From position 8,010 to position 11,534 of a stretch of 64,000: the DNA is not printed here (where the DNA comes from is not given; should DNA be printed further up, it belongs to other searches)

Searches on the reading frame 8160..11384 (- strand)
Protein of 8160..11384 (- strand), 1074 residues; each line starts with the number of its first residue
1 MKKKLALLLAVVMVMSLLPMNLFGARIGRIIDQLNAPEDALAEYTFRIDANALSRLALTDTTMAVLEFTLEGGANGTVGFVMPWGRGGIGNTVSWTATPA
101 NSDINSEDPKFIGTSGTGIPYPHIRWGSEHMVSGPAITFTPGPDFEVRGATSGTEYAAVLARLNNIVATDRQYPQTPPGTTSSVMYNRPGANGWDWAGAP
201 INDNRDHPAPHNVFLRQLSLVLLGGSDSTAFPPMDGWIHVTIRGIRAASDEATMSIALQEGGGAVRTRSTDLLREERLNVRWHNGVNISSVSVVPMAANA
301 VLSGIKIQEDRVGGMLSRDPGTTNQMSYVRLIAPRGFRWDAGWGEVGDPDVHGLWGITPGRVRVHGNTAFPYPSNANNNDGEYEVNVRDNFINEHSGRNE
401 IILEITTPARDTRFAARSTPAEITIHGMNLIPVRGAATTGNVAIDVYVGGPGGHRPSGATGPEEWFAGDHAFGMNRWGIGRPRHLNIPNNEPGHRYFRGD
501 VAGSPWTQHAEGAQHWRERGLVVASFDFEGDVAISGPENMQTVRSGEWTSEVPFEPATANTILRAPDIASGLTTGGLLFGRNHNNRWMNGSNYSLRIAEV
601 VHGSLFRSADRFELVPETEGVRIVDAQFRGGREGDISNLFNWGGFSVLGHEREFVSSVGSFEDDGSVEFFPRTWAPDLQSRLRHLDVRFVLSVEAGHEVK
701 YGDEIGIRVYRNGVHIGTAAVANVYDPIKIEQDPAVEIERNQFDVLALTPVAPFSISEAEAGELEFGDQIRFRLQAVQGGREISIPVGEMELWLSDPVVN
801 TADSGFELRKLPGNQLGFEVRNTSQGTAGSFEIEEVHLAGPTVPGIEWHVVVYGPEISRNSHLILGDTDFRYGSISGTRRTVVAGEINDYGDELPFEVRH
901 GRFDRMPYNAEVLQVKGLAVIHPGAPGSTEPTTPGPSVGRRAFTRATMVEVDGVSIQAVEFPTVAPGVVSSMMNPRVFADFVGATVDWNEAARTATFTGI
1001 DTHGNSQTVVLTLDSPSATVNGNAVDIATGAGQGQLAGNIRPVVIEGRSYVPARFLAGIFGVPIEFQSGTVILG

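Call 111: search_protein_families(library=pfam, proteins=[window:8160-11384:-], max_evalue=0.000001)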
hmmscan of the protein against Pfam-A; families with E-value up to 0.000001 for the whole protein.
window:8160-11384:- (1074 aa): 1 family
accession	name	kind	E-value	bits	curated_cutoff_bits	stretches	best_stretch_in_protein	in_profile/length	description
PF07833.16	Cu_amine_oxidN1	-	9.1e-12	45.3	24.2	1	972-1069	21-102/108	Copper amine oxidase N-terminal domain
